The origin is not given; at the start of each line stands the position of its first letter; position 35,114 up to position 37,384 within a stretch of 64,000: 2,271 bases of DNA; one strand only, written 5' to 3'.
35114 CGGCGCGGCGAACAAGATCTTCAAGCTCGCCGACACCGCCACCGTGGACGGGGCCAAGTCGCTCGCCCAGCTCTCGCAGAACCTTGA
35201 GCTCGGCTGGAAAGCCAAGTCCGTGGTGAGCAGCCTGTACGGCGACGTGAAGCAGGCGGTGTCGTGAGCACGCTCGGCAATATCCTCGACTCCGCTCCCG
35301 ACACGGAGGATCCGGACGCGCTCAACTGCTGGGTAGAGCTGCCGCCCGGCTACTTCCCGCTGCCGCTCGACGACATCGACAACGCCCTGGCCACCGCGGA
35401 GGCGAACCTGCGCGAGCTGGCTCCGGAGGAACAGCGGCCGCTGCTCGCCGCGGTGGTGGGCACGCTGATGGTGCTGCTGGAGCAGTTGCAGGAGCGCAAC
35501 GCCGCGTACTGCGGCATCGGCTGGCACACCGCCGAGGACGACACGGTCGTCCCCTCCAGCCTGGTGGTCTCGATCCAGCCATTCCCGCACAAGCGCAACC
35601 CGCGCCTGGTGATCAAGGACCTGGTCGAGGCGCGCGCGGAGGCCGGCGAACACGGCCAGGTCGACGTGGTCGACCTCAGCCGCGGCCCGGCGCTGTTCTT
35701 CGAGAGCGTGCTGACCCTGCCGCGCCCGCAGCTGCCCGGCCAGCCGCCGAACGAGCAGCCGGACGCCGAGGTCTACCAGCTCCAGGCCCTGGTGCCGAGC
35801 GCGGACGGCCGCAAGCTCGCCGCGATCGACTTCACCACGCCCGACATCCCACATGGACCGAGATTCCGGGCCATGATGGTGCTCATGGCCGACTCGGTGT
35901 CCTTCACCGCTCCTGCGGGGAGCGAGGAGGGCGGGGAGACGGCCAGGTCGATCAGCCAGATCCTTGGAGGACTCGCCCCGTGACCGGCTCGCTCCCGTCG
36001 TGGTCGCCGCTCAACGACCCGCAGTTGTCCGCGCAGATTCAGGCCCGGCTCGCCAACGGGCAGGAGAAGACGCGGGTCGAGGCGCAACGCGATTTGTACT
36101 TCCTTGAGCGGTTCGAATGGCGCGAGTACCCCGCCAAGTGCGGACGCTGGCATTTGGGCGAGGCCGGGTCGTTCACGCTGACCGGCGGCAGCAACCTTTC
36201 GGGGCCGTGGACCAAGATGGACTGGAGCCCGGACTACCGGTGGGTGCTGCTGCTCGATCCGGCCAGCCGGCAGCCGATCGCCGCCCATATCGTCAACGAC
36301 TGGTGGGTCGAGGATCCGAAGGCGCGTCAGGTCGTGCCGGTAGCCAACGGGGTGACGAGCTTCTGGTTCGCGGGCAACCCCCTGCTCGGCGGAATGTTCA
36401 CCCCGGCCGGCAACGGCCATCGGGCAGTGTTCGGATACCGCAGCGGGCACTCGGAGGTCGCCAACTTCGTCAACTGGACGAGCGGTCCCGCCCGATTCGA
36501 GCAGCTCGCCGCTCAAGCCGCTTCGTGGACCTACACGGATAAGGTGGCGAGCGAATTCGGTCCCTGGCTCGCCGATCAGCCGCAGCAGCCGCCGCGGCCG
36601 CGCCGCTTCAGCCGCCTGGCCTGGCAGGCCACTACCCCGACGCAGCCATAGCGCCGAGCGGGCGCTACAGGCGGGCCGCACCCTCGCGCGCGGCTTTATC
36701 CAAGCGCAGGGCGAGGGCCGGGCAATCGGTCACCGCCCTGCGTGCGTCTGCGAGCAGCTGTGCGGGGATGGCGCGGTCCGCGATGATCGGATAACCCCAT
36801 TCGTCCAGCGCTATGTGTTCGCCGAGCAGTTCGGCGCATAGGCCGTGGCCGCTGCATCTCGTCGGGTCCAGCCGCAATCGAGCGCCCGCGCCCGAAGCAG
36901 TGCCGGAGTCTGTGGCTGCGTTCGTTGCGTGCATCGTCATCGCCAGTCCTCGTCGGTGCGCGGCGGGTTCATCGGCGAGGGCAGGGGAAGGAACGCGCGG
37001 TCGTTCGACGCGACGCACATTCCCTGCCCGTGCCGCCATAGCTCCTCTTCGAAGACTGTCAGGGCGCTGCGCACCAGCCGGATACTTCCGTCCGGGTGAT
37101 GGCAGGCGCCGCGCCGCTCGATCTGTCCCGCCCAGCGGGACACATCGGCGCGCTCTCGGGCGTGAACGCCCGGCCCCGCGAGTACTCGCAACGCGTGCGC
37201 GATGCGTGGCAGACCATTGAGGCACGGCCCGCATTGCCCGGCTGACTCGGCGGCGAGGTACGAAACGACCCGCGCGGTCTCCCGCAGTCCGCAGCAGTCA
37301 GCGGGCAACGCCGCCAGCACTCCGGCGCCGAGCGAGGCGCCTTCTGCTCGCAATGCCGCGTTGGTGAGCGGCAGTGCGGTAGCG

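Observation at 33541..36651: Tightly coupled four-gene operon encoding a T7SS-style WXG effector module, with no ESX/Ess machinery in the window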

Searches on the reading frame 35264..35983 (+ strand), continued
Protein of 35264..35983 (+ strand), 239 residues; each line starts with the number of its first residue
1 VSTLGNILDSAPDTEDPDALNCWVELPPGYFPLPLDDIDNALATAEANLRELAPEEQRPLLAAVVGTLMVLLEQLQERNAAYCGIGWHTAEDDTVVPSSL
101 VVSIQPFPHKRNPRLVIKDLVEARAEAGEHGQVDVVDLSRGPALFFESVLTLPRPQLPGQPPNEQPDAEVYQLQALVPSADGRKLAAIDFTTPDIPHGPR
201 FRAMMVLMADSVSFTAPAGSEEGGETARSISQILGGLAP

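Call 86: search_protein_families(library=padloc, proteins=[window:35264-35983:+], max_evalue=0.01)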
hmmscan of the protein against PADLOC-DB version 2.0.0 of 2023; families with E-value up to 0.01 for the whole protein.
window:35264-35983:+ (239 aa): 0 families

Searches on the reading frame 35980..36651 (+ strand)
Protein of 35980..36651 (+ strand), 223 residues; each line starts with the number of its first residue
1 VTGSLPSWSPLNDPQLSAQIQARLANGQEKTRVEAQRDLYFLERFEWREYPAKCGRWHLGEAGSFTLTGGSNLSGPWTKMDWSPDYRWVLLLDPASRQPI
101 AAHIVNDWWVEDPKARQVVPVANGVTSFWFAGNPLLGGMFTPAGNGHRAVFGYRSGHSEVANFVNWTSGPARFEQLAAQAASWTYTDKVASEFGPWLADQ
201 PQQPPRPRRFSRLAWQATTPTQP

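Call 3: search_protein_families(library=pfam, proteins=[window:35980-36651:+], max_evalue=1)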
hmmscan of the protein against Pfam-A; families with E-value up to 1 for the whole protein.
window:35980-36651:+ (223 aa): 0 families

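Call 4: search_protein_families(library=ncbifam, proteins=[window:35980-36651:+], max_evalue=1)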
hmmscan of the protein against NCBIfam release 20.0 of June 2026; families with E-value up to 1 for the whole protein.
window:35980-36651:+ (223 aa): 0 families

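Call 15: find_homologous_proteins(query=window:35980-36651:+)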
Query window:35980-36651:+ (223 aa): 20 proteins with E <= 0.001 among 762 candidates.
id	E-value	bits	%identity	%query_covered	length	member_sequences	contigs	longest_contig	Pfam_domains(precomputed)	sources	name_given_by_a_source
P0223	3.8e-151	520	100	100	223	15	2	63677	-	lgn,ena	-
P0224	2.0e-94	334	67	96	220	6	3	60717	-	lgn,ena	-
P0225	3.3e-89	317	65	100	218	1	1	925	-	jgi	jgi:hypothetical protein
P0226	9.6e-88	312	64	100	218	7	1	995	-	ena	-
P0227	7.3e-86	306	63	100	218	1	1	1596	-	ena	-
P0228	1.6e-84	301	63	96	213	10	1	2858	-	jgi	jgi:hypothetical protein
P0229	2.5e-83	298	63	100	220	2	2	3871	-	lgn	-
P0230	7.0e-77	276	58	97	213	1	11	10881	-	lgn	-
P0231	1.4e-76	275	62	95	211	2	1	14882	-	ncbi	-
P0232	1.1e-71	259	57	96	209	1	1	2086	-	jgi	-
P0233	2.3e-68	249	57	94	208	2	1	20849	-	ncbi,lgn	-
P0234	3.4e-66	241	55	96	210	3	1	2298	-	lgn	-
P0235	5.3e-65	238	55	94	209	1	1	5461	-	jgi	jgi:hypothetical protein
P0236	6.9e-64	234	53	91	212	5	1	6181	-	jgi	jgi:hypothetical protein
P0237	2.0e-63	232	55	94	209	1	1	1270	-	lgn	-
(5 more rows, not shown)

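Call 24: search_solved_structures(query=A3, max_evalue=10)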
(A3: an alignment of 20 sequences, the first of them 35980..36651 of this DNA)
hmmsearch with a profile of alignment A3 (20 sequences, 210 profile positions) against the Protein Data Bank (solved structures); distinct sequences matched with E-value up to 10: 0.

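Call 32: predict_structure(alignment_id=A3)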
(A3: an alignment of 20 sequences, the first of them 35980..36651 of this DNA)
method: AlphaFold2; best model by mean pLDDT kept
length: 223 residues; sequences in the alignment: 20
mean_pLDDT: 79.9   pTM: 0.76
mean pLDDT of the five models: 79.9, 78.7, 78.0, 77.8, 75.6
residues with pLDDT >= 90: 93; 70-90: 85; 50-70: 19; < 50: 26
segments of 3 or more residues with pLDDT < 50: 1-4, 65-74, 212-223
pLDDT, mean of each block of 10 residues (from residue 1): 52 83 91 92 91 92 49 55 91 95 85 75 86 94 81 88 84 92 84 90 76 45 36
secondary structure, 60 per line:
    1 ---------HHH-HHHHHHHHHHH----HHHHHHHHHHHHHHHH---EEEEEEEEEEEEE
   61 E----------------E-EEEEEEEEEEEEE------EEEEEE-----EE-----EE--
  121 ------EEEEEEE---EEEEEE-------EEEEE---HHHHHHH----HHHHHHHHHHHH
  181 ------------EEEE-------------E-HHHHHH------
elements in order: H14-24 H29-44 E48-61 E80-92 E99-104 E127-133 E137-142 E150-154 H158-164 H169-180 E193-196 H212-217

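Call 36: fold_search(model_id=the predicted structure, library=pdb)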
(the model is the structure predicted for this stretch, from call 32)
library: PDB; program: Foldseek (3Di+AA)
matches with E <= 10: 441; with E <= 0.001: 0
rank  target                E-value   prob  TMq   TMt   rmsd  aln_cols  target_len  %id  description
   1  3ee7_A                5.0e-02  0.13  0.14  0.22  13.3       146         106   13  Crystal Structure of SARS-CoV nsp9 G104E (released 2009-03-24)
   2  8u8z_B                5.0e-02  0.10  0.15  0.07  18.3       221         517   12  Cryo-EM structure of PsBphP in Pr state, extended DHp (released 2024-08-21)
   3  1i2h                  5.7e-02  0.09  0.13  0.17  17.3       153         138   10  CRYSTAL STRUCTURE ANALYSIS OF PSD-ZIP45(HOMER1C/VESL-1L)CONSERVED HOMER 1 DOMAIN (released 2002-05-29)
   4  6ymn_BBB              5.7e-02  0.05  0.12  0.12  18.2       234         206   11  Crystal structure of the Diels Alderase AbmU from Streptomyces koyangensis (released 2021-04-21)
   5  3ee7_C                6.4e-02  0.12  0.14  0.23  12.9       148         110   10  Crystal Structure of SARS-CoV nsp9 G104E (released 2009-03-24)
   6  3ee7_D                1.0e-01  0.10  0.14  0.22  15.5       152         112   12  Crystal Structure of SARS-CoV nsp9 G104E (released 2009-03-24)
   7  3ee7_B                1.3e-01  0.10  0.14  0.23  13.6       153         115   11  Crystal Structure of SARS-CoV nsp9 G104E (released 2009-03-24)
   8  6itu_A                1.5e-01  0.07  0.13  0.17  16.1       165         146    7  Crystal Structure of the GULP1 PTB domain-APP peptide complex (released 2019-08-14)
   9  6ymn_DDD              1.5e-01  0.03  0.12  0.13  18.2       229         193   13  Crystal structure of the Diels Alderase AbmU from Streptomyces koyangensis (released 2021-04-21)
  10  9b62_E                1.6e-01  0.06  0.13  0.12  15.2       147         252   14  Human RANBP2/RAN(GTP)/RANGAP1-SUMO1/UBC9/CRM1/RAN(GTP) - composite map and model (released 2024-10-16)
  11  6oi4_A                1.7e-01  0.06  0.12  0.18  14.9       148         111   10  RPN13 (19-132)-RPN2 (940-952) pY950-Ub complex (released 2019-05-15)
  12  1rj2_J                1.7e-01  0.06  0.12  0.09  17.7       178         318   11  Crystal structure of the DH/PH fragment of Dbs without bound GTPase (released 2004-06-29)
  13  6le0_B                1.7e-01  0.04  0.13  0.14  15.7       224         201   13  A nonspecific heme-binding cyclase catalyzes [4 + 2] cycloaddition during neoabyssomicin biosynthesis (released 2020-11-25)
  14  4dx8_B                1.8e-01  0.05  0.13  0.18  15.8       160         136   12  ICAP1 in complex with KRIT1 N-terminus (released 2013-01-09)
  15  6le0_D                1.9e-01  0.04  0.13  0.14  18.3       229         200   13  A nonspecific heme-binding cyclase catalyzes [4 + 2] cycloaddition during neoabyssomicin biosynthesis (released 2020-11-25)
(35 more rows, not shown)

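Call 86: search_protein_families(library=padloc, proteins=[window:35980-36651:+], max_evalue=0.01)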
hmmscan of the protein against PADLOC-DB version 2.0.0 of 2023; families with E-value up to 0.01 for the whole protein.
window:35980-36651:+ (223 aa): 0 families

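Call 95: fold_search(model_id=the predicted structure, library=viral)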
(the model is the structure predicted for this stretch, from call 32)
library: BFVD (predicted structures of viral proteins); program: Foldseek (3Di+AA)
matches with E <= 10: 537; with E <= 0.001: 0
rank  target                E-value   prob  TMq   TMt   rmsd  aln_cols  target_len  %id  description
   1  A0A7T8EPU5            3.9e-02  0.20  0.15  0.08  19.2       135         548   10  (no name in the UniProt tables at hand)
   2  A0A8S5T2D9            7.6e-02  0.13  0.15  0.09  18.5       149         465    7  Portal [Myoviridae sp. ctqfO1]
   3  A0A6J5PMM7            8.6e-02  0.06  0.13  0.14  16.4       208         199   13  Uncharacterized protein [uncultured Caudovirales phage]
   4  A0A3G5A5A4            1.0e-01  0.06  0.13  0.11  17.1       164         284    7  Acetyltransferase [Homavirus sp.]
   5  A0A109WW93            1.0e-01  0.04  0.10  0.09  21.2       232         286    9  Uncharacterized protein [Cnaphalocrocis medinalis granulovirus]
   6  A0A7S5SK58            1.2e-01  0.06  0.12  0.13  21.5       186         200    9  (no name in the UniProt tables at hand)
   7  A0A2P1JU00            1.2e-01  0.04  0.10  0.07  17.5       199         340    9  Putative tail tape measure protein [Anoxybacillus phage A403]
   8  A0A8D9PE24            1.5e-01  0.05  0.14  0.17  16.1       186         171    8  CYTH domain-containing protein [Bacteriophage sp.]
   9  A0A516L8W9            1.7e-01  0.08  0.15  0.06  15.7       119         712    9  (no name in the UniProt tables at hand)
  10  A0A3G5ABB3            1.7e-01  0.06  0.12  0.08  19.9       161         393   12  Putative E3 ubiquitin ligase complex SCF subunit sconB [Hyperionvirus sp.]
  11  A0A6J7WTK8            1.8e-01  0.10  0.12  0.07  15.2       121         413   12  COG4695 Phage-related protein [uncultured Caudovirales phage]
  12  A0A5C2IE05            1.8e-01  0.06  0.12  0.07  20.6       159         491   10  (no name in the UniProt tables at hand)
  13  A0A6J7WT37            1.9e-01  0.07  0.17  0.19  13.2       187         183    5  CYTH domain containing protein [uncultured Caudovirales phage]
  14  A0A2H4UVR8            1.9e-01  0.06  0.11  0.09  17.1       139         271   14  Uncharacterized protein [Bodo saltans virus]
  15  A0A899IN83            2.0e-01  0.05  0.13  0.06  17.8       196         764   11  Portal (Connector) protein [Mycobacterium phage Maco2]
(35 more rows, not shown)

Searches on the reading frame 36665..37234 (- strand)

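Call 9: search_protein_families(library=pfam, proteins=[window:36665-37234:-], max_evalue=0.00001)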
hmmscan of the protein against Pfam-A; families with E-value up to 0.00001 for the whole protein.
window:36665-37234:- (189 aa): 1 family
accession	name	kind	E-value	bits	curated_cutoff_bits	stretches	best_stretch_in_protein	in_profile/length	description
PF13459.11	Fer4_15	-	4.7e-10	40.5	22.4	1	121-177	2-65/66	4Fe-4S single cluster domain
